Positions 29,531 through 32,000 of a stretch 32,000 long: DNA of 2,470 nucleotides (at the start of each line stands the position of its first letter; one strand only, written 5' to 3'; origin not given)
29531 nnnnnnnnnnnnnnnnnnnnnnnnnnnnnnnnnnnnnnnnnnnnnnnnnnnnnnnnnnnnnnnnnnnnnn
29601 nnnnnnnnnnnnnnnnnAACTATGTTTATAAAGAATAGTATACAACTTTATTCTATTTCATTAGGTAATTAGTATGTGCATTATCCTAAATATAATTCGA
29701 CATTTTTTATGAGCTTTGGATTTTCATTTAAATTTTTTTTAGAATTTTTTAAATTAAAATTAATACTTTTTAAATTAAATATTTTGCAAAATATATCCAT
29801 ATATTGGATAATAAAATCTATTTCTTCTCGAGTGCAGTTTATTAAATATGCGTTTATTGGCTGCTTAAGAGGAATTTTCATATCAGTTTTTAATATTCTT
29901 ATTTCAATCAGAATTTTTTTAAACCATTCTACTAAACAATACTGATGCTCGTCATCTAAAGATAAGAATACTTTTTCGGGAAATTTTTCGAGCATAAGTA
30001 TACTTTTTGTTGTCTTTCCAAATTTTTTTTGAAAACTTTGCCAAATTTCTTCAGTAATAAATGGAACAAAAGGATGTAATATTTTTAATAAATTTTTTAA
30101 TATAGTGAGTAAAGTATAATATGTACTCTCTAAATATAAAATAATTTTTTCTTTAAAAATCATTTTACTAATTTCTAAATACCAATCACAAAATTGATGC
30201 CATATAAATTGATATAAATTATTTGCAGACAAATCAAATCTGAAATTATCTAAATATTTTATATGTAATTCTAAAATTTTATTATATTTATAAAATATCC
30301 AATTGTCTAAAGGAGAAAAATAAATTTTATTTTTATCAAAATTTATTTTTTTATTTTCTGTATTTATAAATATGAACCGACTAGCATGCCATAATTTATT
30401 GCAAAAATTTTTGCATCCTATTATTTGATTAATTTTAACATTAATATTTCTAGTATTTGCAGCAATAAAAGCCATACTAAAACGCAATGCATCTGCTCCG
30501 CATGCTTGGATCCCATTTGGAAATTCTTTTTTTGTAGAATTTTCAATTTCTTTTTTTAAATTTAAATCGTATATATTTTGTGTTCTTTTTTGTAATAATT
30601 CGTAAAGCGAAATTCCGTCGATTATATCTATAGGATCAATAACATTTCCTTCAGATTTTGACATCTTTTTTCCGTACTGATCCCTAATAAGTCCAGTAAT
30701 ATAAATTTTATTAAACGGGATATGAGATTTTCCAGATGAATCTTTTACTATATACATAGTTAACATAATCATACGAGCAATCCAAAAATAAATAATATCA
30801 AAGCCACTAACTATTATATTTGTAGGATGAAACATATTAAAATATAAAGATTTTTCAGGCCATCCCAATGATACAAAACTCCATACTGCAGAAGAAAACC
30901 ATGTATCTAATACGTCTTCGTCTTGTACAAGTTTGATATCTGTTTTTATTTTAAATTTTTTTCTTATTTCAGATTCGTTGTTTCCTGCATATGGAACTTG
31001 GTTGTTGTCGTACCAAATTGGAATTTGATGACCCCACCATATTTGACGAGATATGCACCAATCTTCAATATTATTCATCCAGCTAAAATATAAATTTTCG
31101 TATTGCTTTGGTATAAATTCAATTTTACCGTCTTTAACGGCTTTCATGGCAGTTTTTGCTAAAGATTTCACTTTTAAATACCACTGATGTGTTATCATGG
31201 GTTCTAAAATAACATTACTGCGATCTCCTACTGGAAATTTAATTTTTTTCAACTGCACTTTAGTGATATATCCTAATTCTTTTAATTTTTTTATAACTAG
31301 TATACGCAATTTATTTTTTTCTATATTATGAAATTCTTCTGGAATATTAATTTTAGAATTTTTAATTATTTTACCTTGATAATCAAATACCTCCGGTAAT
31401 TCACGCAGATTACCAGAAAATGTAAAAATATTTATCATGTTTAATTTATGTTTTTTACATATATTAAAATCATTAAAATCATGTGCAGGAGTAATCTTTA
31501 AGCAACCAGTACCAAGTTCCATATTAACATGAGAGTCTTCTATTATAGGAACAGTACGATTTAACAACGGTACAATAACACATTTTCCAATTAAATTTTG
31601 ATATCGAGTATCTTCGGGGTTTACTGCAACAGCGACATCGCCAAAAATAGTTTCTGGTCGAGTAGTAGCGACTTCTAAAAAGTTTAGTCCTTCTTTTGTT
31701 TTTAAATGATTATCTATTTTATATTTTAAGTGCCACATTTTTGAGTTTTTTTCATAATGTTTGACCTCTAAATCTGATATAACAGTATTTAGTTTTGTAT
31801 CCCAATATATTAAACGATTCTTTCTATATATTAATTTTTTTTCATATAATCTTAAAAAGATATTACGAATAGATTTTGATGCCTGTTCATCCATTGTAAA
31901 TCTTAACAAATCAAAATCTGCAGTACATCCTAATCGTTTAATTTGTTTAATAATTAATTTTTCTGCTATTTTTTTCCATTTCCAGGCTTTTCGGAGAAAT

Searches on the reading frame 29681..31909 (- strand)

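Call 44: search_protein_families(library=pfam, proteins=[window:29681-31909:-], max_evalue=0.00001)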
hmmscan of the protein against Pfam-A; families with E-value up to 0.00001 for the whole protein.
window:29681-31909:- (742 aa): 4 families
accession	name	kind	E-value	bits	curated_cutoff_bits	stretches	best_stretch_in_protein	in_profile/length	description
PF00133.28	tRNA-synt_1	-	2e-87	294.1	22.7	1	3-491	132-413/414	tRNA synthetases class I (I, L, M and V)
PF08264.19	Anticodon_1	-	5.5e-35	120.8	25.1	1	535-688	1-147/148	Anticodon-binding domain of tRNA ligase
PF13603.12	tRNA-synt_1_2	-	3.1e-09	37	25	1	108-183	86-164/185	Leucyl-tRNA synthetase, editing domain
PF09334.17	tRNA-synt_1g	-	3.9e-09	36.2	20.1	0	240-307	181-246/391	tRNA synthetases class I (M)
